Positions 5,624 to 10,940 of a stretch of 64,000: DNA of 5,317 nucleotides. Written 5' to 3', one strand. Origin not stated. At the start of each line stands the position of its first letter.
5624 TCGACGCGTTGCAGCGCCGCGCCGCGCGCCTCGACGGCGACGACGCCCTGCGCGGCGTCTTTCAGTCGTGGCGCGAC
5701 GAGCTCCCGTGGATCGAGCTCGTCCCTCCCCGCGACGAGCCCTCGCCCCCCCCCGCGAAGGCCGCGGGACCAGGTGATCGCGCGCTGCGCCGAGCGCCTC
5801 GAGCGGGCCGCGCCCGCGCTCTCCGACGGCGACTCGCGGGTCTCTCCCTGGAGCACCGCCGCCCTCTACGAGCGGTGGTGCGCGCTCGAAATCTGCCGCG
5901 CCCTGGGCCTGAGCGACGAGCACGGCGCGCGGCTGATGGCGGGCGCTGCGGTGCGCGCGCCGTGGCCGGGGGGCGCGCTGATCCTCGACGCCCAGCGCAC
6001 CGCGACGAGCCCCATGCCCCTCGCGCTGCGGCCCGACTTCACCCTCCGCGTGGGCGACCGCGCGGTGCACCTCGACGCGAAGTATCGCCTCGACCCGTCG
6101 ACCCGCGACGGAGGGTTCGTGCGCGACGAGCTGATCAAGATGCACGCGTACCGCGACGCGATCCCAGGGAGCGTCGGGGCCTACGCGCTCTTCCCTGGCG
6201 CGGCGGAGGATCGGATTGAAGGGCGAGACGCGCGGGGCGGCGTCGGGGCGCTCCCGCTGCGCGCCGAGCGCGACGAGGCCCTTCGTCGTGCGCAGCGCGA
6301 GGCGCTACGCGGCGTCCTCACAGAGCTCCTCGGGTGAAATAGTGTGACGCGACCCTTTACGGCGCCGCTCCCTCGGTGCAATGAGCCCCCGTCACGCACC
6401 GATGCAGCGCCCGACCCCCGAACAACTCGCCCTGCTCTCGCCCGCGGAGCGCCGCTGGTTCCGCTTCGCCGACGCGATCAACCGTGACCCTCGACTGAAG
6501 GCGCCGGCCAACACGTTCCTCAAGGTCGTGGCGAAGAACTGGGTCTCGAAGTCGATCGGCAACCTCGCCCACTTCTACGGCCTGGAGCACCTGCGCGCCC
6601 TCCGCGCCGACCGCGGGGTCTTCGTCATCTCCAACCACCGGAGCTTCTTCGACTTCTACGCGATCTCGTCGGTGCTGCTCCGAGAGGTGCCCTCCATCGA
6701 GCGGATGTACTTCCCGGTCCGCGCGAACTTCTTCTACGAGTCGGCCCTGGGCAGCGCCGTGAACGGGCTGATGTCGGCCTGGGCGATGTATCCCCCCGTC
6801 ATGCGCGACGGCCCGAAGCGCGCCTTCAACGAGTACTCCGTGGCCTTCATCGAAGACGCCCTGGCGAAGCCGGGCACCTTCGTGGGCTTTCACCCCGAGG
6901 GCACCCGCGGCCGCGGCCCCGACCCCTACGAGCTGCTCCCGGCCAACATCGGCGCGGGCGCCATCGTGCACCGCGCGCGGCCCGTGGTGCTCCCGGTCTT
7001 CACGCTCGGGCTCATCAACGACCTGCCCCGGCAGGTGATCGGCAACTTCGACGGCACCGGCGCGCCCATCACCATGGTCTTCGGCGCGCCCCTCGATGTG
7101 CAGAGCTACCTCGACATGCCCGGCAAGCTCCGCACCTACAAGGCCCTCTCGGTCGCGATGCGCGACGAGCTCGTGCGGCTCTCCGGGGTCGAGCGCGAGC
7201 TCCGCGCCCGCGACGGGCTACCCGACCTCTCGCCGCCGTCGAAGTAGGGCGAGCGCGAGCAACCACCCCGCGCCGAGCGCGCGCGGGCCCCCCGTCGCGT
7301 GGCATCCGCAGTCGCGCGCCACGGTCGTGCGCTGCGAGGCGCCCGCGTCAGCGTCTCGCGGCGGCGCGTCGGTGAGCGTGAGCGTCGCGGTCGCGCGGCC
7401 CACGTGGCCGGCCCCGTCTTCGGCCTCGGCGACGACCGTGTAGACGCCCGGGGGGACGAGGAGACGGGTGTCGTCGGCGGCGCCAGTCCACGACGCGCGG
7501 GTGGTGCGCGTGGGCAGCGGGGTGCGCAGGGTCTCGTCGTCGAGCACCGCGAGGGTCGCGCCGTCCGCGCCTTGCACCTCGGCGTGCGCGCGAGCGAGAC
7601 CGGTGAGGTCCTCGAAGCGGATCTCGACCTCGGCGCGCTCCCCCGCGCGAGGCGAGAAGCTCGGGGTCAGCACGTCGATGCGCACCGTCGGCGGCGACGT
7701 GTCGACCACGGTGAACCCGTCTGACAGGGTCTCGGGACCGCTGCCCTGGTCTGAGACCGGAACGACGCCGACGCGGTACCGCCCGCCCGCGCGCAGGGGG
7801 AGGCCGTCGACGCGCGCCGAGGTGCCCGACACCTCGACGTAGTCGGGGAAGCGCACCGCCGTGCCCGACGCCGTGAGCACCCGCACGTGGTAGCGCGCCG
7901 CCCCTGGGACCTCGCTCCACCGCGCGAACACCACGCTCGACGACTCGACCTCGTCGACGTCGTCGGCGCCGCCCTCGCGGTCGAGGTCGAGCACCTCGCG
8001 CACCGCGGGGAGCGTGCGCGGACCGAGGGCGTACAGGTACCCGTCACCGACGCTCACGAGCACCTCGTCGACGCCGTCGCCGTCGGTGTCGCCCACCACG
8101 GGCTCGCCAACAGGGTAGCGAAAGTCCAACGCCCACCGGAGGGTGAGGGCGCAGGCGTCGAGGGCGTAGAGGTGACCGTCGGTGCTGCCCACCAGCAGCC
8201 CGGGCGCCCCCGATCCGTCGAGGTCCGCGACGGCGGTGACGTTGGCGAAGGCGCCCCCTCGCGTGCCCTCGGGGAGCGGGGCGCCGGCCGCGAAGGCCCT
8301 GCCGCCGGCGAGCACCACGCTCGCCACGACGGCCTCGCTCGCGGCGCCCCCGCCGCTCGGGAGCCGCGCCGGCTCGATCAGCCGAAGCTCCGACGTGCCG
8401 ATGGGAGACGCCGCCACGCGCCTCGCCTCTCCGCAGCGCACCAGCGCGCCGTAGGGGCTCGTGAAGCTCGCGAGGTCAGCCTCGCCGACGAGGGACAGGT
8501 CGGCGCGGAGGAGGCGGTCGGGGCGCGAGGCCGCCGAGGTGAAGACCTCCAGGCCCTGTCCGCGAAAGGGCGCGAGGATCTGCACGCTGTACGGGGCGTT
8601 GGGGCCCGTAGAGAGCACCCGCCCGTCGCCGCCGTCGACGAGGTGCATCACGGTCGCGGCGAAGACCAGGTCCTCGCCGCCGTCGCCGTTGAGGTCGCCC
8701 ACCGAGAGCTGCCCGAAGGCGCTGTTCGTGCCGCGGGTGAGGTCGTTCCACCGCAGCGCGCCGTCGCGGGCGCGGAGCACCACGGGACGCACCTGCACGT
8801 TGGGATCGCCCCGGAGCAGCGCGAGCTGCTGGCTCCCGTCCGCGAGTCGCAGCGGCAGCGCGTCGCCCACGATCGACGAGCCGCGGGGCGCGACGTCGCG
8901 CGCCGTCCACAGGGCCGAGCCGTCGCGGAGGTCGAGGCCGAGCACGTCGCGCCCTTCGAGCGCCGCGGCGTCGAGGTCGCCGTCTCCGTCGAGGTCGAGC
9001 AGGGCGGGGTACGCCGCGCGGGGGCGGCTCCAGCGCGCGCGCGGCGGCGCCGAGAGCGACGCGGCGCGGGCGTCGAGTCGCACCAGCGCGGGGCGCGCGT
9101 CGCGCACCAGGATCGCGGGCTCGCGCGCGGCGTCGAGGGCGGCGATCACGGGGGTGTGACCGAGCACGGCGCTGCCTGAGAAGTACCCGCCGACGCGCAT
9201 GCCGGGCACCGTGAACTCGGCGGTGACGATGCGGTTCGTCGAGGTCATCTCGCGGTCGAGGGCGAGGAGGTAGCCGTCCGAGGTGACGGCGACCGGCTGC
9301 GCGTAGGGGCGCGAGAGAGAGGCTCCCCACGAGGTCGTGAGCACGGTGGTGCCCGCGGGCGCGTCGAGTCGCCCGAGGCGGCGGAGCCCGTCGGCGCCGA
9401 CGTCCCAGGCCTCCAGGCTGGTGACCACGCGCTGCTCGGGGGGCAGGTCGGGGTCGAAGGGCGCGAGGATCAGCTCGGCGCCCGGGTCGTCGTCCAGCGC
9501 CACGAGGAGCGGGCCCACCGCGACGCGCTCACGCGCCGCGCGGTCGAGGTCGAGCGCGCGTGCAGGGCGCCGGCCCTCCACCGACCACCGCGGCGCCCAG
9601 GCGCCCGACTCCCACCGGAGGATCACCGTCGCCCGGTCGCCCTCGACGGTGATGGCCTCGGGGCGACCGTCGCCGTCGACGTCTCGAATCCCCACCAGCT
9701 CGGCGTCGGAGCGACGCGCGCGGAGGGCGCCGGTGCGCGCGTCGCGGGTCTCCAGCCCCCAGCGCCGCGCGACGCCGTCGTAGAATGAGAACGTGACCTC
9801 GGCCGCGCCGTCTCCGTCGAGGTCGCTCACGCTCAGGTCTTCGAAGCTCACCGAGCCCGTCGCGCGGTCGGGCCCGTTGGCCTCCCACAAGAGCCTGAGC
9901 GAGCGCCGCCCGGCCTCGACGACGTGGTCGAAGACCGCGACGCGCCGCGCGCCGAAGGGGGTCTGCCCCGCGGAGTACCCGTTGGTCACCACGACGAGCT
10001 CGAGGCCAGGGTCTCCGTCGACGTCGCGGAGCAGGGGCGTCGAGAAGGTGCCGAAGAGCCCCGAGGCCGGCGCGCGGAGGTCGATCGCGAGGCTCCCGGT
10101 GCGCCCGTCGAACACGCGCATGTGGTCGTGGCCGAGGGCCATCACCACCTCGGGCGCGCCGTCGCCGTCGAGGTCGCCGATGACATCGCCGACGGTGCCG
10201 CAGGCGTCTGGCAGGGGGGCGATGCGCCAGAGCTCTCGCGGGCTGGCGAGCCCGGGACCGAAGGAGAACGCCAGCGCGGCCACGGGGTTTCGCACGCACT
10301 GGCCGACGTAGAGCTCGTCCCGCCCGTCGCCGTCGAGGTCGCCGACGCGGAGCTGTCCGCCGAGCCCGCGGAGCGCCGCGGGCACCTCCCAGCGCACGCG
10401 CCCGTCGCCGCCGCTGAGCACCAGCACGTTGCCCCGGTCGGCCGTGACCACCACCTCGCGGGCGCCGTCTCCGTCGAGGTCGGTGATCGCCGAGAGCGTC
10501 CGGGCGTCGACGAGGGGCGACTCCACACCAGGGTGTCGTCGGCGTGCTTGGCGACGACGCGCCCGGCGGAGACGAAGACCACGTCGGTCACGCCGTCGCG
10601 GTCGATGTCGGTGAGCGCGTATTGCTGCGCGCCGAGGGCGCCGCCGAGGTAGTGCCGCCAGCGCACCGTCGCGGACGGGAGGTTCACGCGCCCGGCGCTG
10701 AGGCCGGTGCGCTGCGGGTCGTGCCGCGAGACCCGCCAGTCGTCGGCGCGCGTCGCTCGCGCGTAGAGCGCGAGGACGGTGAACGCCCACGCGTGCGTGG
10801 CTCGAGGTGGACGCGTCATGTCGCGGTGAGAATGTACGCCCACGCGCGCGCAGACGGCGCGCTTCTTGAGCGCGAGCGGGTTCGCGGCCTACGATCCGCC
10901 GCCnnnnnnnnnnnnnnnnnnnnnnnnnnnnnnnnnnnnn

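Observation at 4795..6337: Orphan PD-(D/E)xK restriction-endonuclease-like gene, frame-disrupted at a C9 homopolymer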

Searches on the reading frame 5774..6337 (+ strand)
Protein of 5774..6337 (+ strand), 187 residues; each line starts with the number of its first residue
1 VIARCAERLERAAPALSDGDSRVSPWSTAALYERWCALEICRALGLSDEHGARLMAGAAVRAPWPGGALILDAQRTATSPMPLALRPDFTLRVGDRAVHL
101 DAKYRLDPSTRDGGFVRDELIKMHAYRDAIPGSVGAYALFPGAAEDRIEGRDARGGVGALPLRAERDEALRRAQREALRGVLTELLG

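Call 60: find_encoding_contigs(protein=window:5774-6337:+, flank=3000, max_places=6)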
Protein window:5774-6337:+ (187 aa): no gene with exactly this product is on record in the collection.

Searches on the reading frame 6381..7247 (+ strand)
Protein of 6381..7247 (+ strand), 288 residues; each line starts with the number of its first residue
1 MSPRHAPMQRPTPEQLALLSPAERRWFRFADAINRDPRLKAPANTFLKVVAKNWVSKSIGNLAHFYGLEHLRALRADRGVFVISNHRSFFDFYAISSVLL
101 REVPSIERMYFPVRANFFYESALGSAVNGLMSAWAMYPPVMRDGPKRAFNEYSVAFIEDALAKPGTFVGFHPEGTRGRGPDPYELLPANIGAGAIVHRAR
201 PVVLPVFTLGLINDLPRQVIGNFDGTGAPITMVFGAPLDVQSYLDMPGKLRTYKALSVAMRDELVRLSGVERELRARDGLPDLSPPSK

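Call 26: search_protein_families(library=pfam, max_evalue=0.01, proteins=[window:6381-7247:+])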
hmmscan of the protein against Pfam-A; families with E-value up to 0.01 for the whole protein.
window:6381-7247:+ (288 aa): 1 family
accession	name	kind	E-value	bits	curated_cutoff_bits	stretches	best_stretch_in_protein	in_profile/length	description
PF01553.26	Acyltransferase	-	1e-10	42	23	1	66-206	5-129/132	Acyltransferase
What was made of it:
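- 6381..7247 (+): PlsC-like acyltransferase, 44 nt downstream on the same strand. It is the conserved downstream neighbour of this nuclease clade. Pfam PF01553, E 1e-10 (call 26).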

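Call 61: list_cluster_members(proteins=[P0015, window:6381-7247:+])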
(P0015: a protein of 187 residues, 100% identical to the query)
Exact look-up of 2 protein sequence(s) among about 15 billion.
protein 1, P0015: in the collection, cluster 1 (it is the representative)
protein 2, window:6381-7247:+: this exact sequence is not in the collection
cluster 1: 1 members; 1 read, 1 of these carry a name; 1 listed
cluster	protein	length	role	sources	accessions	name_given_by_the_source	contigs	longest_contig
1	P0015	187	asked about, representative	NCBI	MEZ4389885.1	MAG: nuclease domain-containing protein [Polyangiales bacterium]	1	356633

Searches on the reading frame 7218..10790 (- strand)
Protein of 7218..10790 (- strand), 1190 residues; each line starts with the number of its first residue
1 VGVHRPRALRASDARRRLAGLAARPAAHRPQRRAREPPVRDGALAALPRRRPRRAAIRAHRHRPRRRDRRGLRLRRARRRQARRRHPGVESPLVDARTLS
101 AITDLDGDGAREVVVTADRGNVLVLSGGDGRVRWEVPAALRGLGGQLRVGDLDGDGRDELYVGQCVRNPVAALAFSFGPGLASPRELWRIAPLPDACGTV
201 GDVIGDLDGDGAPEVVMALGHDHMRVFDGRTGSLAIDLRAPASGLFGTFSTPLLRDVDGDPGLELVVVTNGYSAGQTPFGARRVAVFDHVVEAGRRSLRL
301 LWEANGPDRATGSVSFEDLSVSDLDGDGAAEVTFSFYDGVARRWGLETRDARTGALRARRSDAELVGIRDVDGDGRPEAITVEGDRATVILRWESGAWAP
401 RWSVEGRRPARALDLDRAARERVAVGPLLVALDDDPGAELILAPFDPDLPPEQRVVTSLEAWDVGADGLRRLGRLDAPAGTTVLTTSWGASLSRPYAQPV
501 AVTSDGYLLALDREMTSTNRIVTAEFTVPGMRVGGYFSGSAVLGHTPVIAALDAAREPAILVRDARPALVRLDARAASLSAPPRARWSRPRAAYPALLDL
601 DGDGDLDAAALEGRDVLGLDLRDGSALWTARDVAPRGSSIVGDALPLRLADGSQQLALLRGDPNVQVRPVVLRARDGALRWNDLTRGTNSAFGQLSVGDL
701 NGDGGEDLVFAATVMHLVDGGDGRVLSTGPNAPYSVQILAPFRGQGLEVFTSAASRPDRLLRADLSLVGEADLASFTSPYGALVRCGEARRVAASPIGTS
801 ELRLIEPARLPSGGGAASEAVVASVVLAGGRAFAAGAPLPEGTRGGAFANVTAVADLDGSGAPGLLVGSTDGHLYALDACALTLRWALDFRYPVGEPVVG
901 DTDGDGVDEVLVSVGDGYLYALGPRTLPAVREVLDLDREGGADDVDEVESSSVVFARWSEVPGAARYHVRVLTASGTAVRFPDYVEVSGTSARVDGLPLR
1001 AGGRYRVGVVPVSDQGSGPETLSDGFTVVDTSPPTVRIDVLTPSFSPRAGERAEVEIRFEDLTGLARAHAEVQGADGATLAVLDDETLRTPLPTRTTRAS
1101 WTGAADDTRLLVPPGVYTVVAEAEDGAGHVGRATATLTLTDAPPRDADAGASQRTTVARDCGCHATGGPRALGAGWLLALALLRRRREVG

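Call 26: search_protein_families(library=pfam, max_evalue=0.01, proteins=[window:7218-10790:-])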
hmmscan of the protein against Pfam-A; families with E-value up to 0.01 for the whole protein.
window:7218-10790:- (1190 aa): 5 families
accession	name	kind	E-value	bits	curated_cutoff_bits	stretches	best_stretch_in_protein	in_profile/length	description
PF13517.12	FG-GAP_3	-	2.2e-21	76.7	26.9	2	104-162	1-61/61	FG-GAP-like repeat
PF01839.29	FG-GAP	-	8.6e-09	35.5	22.1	1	144-163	2-21/37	FG-GAP repeat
PF25292.1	Beta-prop_CGLA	-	1.9e-06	28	26.8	0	900-923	37-60/316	Lambda-carrageenase beta-propeller domain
PF13360.13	PQQ_2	-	1.3e-05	25.4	27.6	0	612-701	81-162/233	Outer membrane protein assembly factor BamB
PF21348.3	RGL11_C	-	0.0031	16.8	27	0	256-341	31-113/490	Rhamnogalacturonan lyase family 11, C-terminal domain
